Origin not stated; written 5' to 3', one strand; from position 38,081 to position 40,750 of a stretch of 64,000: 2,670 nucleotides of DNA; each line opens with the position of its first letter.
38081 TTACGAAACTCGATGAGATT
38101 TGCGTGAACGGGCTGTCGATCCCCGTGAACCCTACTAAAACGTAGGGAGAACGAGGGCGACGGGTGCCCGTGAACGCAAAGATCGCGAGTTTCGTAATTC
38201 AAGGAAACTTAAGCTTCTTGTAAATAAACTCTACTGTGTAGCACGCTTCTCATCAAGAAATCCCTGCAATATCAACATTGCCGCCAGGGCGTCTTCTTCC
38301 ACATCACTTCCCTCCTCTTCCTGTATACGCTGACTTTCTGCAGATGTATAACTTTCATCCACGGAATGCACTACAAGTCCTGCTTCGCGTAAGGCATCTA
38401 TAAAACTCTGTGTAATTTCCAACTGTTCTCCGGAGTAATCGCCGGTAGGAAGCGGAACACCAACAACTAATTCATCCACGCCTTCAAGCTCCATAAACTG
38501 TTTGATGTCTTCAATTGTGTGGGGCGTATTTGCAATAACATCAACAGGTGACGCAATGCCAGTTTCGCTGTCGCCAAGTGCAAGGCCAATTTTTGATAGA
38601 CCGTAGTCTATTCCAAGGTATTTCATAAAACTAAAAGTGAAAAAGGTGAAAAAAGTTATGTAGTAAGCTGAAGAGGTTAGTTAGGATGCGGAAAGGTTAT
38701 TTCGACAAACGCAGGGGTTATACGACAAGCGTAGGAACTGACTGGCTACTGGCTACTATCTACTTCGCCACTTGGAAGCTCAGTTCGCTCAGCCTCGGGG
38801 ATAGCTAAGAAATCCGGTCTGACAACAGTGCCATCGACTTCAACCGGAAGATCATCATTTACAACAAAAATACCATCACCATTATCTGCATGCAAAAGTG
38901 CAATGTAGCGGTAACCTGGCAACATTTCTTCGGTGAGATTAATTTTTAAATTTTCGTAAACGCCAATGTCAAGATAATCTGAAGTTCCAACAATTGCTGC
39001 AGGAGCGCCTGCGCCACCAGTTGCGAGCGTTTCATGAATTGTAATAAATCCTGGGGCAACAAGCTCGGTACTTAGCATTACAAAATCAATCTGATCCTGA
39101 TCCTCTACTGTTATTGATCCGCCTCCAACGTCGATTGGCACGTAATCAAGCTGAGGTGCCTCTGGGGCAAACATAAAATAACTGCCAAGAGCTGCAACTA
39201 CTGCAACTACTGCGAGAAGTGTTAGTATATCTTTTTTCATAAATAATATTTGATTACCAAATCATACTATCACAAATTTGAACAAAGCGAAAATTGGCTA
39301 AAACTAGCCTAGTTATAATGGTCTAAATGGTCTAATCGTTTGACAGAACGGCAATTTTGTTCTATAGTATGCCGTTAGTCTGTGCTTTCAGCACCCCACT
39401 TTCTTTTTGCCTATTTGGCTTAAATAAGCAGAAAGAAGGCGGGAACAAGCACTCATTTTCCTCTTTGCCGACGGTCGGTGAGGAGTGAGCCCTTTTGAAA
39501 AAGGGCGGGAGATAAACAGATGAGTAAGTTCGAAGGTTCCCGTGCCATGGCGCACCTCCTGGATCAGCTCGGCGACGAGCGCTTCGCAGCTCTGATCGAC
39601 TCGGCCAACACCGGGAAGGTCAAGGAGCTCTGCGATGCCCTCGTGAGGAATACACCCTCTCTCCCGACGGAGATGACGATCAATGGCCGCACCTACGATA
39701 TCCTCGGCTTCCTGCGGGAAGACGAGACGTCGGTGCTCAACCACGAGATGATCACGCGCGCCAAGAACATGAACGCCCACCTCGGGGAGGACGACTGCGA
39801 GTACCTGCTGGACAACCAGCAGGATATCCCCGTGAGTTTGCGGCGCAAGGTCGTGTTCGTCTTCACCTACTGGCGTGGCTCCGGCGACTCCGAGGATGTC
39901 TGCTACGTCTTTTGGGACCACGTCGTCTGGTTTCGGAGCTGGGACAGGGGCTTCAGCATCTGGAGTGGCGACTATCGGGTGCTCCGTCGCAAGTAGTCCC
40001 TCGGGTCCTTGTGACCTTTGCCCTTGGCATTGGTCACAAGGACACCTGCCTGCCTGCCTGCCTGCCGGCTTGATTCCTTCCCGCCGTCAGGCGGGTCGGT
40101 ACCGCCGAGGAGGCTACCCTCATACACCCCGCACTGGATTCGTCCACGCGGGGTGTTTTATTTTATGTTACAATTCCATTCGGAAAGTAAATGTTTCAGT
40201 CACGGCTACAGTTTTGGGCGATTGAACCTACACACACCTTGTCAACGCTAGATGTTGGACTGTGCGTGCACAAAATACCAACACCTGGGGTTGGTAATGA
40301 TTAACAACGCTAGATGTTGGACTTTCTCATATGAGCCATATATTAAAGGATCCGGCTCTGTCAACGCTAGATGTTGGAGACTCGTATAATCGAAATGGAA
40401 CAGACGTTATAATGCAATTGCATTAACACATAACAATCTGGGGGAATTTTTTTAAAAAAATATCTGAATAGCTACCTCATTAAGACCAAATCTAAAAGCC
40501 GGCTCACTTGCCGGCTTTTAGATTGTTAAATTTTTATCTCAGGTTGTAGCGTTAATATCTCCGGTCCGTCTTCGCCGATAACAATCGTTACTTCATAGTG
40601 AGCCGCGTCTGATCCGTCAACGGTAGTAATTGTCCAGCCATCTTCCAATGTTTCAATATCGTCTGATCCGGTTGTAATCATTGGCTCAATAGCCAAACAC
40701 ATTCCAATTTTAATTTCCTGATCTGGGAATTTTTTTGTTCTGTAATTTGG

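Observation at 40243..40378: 18-bp iteron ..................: three direct copies next to one high-GC island and a fourth at the edge of another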

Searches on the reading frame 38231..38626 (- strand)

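Call 13: search_protein_families(library=pfam, proteins=[window:38231-38626:-], max_evalue=0.01)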
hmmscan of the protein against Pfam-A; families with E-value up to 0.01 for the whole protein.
window:38231-38626:- (131 aa): 1 family
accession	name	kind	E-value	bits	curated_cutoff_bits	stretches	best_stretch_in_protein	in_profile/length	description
PF03652.20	RuvX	-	1.4e-26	93.8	29.2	1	1-125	1-133/134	Holliday junction resolvase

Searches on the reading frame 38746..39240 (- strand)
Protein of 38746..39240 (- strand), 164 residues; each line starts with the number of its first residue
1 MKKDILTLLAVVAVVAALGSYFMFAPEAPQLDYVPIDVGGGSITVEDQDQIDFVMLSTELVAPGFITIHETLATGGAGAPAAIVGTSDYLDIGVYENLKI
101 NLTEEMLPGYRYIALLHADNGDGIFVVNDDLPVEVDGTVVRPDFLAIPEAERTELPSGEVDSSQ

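Call 13: search_protein_families(library=pfam, proteins=[window:38746-39240:-], max_evalue=0.01)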
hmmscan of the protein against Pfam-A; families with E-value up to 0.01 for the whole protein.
window:38746-39240:- (164 aa): 1 family
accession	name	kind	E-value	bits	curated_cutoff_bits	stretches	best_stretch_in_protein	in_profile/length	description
PF23951.1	DUF7282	-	6.3e-13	49.3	27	1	42-140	2-105/112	Domain of unknown function (DUF7282)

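Call 22: find_encoding_contigs(protein=window:38746-39240:-, flank=10000, max_places=10)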
Protein window:38746-39240:- (164 aa): 1 contig read that carries it; 1 place shown.
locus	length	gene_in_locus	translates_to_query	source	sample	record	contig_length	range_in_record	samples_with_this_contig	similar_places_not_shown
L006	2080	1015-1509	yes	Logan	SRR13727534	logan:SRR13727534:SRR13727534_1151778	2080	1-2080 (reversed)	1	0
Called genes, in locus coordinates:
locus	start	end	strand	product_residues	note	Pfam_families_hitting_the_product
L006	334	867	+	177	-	-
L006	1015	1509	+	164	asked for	PF23951:DUF7282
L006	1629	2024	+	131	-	PF03652:RuvX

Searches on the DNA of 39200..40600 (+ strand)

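Call 62: search_dna_similar(query=window:40227-40490:+, collection=plasmids, mode=distant, max_evalue=1, max_rows=10)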
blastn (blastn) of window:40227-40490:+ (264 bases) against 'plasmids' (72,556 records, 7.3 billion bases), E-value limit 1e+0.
No match.

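Call 63: search_dna_similar(query=window:40227-40490:+, collection=phages, mode=distant, max_evalue=1, max_rows=10)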
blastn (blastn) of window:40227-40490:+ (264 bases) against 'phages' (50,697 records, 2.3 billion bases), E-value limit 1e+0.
No match.
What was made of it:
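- There are no matches in the plasmid or phage collections (calls 62, 63).
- Tried and rejected: None (calls 62, 63).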

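Call 76: search_rna_families(source=window, start=39200, end=40600, threshold=evalue, max_evalue=1)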
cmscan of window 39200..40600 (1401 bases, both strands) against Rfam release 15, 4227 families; matches with E-value up to 1: 4.
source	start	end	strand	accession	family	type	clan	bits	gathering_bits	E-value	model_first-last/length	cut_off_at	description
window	40490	40530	-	RF00125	IS128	Gene; sRNA;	-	22.9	80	0.046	157-198/209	no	IS128 RNA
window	39382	39452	+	RF03719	mir-3914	Gene; miRNA;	-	20.1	97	0.4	1-95/95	no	mir-3914 microRNA precursor family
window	39395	39443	+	RF04240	mir-4716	Gene; miRNA;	-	19.4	76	0.69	1-84/84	no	mir-4716 microRNA precursor family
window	39382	39452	-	RF03719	mir-3914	Gene; miRNA;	-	19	97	0.9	1-95/95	no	mir-3914 microRNA precursor family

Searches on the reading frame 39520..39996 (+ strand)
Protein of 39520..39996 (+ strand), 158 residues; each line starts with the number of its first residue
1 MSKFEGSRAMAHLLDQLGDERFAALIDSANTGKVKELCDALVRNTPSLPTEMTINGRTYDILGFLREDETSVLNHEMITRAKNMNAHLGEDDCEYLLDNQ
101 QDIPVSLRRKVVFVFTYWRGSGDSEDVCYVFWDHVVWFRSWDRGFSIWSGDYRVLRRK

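Call 13: search_protein_families(library=pfam, proteins=[window:39520-39996:+], max_evalue=0.01)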
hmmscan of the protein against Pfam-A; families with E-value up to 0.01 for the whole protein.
window:39520-39996:+ (158 aa): 0 families

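Call 18: find_encoding_contigs(protein=window:39520-39996:+, flank=10000, max_places=10)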
Protein window:39520-39996:+ (158 aa): no gene with exactly this product is on record in the collection.

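Call 39: find_homologous_proteins(query=window:39520-39996:+, max_evalue=0.001)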
Query window:39520-39996:+ (158 aa): 82 proteins with E <= 0.001 among 91 candidates.
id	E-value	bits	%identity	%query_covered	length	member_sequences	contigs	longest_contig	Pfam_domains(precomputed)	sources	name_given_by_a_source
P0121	1.7e-104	364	100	100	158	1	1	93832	-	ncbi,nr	ncbi:MAG: hypothetical protein Q8P30_04095 [Candidatus Uhrbacteria bacterium]|nr:hypothetical protei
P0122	2.6e-60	221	70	99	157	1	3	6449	-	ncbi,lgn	-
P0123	1.7e-56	208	45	95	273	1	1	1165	-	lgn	-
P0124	5.5e-56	207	66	99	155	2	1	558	-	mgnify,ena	mgnify:FL=1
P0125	2.0e-55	205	65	98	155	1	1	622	-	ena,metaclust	metaclust:\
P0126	2.7e-53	198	63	100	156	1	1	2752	-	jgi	jgi:hypothetical protein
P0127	2.8e-52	195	61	100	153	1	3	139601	-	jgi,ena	-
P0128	4.1e-52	194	63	96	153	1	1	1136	-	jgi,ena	-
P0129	1.2e-51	193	45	85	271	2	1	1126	-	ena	-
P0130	1.8e-51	192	62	96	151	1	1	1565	-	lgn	-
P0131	4.3e-51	191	61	98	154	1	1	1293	-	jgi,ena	-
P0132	6.4e-51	190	62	100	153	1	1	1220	-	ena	-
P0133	8.1e-51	190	60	96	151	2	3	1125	-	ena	-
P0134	1.7e-50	189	63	100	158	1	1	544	-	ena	-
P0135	2.2e-50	188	61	96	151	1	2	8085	-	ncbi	-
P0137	6.9e-50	187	61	96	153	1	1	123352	-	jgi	jgi:hypothetical protein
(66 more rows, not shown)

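Call 40: find_encoding_contigs(protein=P0122, flank=5000, max_places=3)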
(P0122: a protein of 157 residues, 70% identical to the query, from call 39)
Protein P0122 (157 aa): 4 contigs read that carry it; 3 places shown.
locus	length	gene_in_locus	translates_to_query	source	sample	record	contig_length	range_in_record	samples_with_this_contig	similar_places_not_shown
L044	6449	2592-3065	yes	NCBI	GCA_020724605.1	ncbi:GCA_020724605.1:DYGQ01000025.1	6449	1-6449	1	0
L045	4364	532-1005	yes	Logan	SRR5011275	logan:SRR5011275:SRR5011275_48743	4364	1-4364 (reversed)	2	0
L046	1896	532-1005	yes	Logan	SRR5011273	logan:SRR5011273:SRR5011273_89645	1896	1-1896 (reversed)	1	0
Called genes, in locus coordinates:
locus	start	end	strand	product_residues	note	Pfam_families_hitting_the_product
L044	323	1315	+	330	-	PF01548:DEDD_Tnp_IS110, PF02371:Transposase_20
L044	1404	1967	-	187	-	-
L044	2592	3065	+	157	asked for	-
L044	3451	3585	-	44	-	-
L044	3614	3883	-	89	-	PF22296:bAvd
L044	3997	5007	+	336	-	PF00078:RVT_1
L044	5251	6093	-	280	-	PF00763:THF_DHG_CYH, PF02882:THF_DHG_CYH_C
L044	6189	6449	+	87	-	?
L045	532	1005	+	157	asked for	-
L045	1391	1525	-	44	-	-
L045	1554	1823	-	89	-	PF22296:bAvd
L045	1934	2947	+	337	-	PF00078:RVT_1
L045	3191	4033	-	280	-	PF00763:THF_DHG_CYH, PF02882:THF_DHG_CYH_C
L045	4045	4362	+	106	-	?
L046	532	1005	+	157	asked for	-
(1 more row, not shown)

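Call 41: find_encoding_contigs(protein=P0127, flank=5000, max_places=3)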
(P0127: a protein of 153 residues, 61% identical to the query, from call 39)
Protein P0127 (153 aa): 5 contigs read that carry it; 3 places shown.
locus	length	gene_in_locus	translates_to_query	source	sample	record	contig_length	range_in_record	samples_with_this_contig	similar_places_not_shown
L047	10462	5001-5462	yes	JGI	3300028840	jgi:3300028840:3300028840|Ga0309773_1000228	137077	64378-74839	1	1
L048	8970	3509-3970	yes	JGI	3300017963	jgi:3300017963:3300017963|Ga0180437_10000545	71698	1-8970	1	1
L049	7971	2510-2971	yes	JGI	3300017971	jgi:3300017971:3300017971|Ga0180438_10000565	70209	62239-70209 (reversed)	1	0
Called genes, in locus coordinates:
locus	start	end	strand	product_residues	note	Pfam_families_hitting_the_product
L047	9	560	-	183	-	-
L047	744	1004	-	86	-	-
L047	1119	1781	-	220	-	-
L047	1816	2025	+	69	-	-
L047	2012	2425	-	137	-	-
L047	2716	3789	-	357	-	PF13784:Fic_N, PF02661:Fic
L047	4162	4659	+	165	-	-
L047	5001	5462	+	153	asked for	-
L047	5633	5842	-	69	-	-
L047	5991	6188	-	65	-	PF22296:bAvd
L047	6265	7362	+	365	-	PF00078:RVT_1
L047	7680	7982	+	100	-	-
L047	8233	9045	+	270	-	PF02899:Phage_int_SAM_1, PF13495:Phage_int_SAM_4, PF00589:Phage_integrase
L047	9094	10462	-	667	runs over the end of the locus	PF03030:H_PPase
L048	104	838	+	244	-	PF01978:TrmB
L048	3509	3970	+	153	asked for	-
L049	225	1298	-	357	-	PF13784:Fic_N, PF02661:Fic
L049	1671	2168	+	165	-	-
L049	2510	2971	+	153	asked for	-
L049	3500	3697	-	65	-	PF22296:bAvd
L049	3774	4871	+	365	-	PF00078:RVT_1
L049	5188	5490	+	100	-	-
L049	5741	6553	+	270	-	PF02899:Phage_int_SAM_1, PF13495:Phage_int_SAM_4, PF00589:Phage_integrase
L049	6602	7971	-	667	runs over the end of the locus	PF03030:H_PPase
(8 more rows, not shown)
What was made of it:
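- Homologues of the island-4 protein are DGR targets followed by TR, bAvd and RT (calls 39-41). Some intact DGR loci of the island-4 family carry a Phage_integrase gene just beyond the RT (L047-L049, call 41).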

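Call 42: find_encoding_contigs(protein=P0137, flank=5000, max_places=2)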
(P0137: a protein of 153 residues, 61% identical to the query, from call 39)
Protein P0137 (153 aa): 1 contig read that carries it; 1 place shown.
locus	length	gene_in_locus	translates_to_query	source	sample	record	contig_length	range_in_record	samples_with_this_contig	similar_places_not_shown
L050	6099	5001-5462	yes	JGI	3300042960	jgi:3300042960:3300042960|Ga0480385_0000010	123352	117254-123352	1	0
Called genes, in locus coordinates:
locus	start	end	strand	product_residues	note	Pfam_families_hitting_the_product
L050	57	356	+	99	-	PF08401:ArdcN (weak)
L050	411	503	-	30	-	-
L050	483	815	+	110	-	-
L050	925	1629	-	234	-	PF05707:Zot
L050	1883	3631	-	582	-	-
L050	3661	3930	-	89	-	-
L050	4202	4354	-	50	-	-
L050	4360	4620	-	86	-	-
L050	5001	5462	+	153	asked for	-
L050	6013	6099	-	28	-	?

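Call 75: find_related_loci(query=window:39520-39996:+, collection=viral_contigs, flank=4000)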
Query window:39520-39996:+ (158 aa) in viral_contigs; peptide patterns used: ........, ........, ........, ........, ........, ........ (x = any residue, [..] = any of these).
2 stretches matched a pattern, but none encodes a relative of the query by tblastn (E <= 1e-3).
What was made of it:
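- Tried and rejected: It found none (call 75).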

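Call 83: predict_structure(alignment_id=A4)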
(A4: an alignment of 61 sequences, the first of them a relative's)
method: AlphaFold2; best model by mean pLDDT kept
length: 158 residues; sequences in the alignment: 61
mean_pLDDT: 89.3   pTM: 0.70
mean pLDDT of the five models: 89.3, 89.0, 88.8, 87.2, 87.2
residues with pLDDT >= 90: 113; 70-90: 32; 50-70: 10; < 50: 3
segments of 3 or more residues with pLDDT < 50: 1-3
pLDDT, mean of each block of 10 residues (from residue 1): 64 91 93 88 79 97 93 93 96 98 94 91 80 95 83 96
secondary structure, 60 per line:
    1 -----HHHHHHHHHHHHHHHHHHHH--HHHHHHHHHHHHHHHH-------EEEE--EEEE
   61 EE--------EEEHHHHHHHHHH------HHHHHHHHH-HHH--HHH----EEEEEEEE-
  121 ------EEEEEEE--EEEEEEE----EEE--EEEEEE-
elements in order: H6-25 H28-43 E51-54 E57-62 E71-73 H74-83 H90-98 E112-119 E127-133 E136-142 E147-149 E152-157

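Call 86: fold_search(model_id=the predicted structure, library=pdb)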
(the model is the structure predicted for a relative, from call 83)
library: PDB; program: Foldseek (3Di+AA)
matches with E <= 10: 184; with E <= 0.001: 0
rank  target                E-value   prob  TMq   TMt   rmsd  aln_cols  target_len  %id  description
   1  8oks_B                5.3e-02  0.95  0.40  0.52   6.0       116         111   10  Crystal structure of Bdellovibrio bacteriovorus Bd2740 C-terminal domain (released 2023-10-25)
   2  3wbp_A                5.9e-02  0.89  0.38  0.45   8.2       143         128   10  Crystal structure of carbohydrate recognition domain of Blood Dendritic Cell Antigen-2 (BDCA2) lectin (crystal form-1) (released 2013-12-25)
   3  3vyj                  6.3e-02  0.87  0.37  0.44   6.1       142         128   12  Crystal structure of C-type lectin domain of murine dendritic cell inhibitory receptor 2 (apo form) (released 2013-10-02)
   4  8oks_A                9.1e-02  0.85  0.38  0.50   6.4       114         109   11  Crystal structure of Bdellovibrio bacteriovorus Bd2740 C-terminal domain (released 2023-10-25)
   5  5b1r                  1.7e-01  0.75  0.40  0.50   5.7       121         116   10  Crystal structure of mouse CD72a CTLD (released 2016-10-19)
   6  3wbr_H                2.0e-01  0.66  0.37  0.44   8.9       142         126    8  Crystal structure of carbohydrate recognition domain of Blood Dendritic Cell Antigen-2 (BDCA2) lectin (crystal form-3) (released 2013-12-25)
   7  3wbr_F                3.3e-01  0.54  0.37  0.44   8.3       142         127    8  Crystal structure of carbohydrate recognition domain of Blood Dendritic Cell Antigen-2 (BDCA2) lectin (crystal form-3) (released 2013-12-25)
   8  3wbr_E                3.7e-01  0.47  0.37  0.44   8.4       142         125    8  Crystal structure of carbohydrate recognition domain of Blood Dendritic Cell Antigen-2 (BDCA2) lectin (crystal form-3) (released 2013-12-25)
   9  3wbr_A                4.8e-01  0.44  0.37  0.44   8.2       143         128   10  Crystal structure of carbohydrate recognition domain of Blood Dendritic Cell Antigen-2 (BDCA2) lectin (crystal form-3) (released 2013-12-25)
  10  8azk_Q                5.1e-01  0.04  0.14  0.10  14.5       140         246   12  Bovine 20S proteasome, untreated (released 2024-03-20)
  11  1ukm_B                5.4e-01  0.30  0.34  0.41   9.4       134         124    5  Crystal structure of EMS16, an Antagonist of collagen receptor integrin alpha2beta1 (GPIa/IIa) (released 2003-11-04)
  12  7b12_Q                5.4e-01  0.04  0.14  0.10  14.1       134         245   14  HUMAN IMMUNOPROTEASOME 20S PARTICLE IN COMPLEX WITH [2-(3-ethylphenyl)-1-[(2S)-3-phenyl-2-[(pyrazin-2-yl)formamido]pro (released 2021-12-01)
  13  6avo_O                6.1e-01  0.04  0.14  0.10  15.1       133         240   16  Cryo-EM structure of human immunoproteasome with a novel noncompetitive inhibitor that selectively inhibits activated  (released 2017-12-06)
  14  6xmj_C                7.3e-01  0.04  0.14  0.10  14.4       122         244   14  Human 20S proteasome bound to an engineered 11S (PA26) activator (released 2020-07-22)
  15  7qaj_F                7.8e-01  0.18  0.31  0.38   9.8       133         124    6  ZK002 with Anti-angiogenic and Anti-inflamamtory Properties (released 2023-06-14)
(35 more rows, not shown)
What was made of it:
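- On DGR (applies to islands 1 and 4, not to the repeat): The protein model has pLDDT 89 with weak C-type-lectin-like matches (calls 83, 86).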
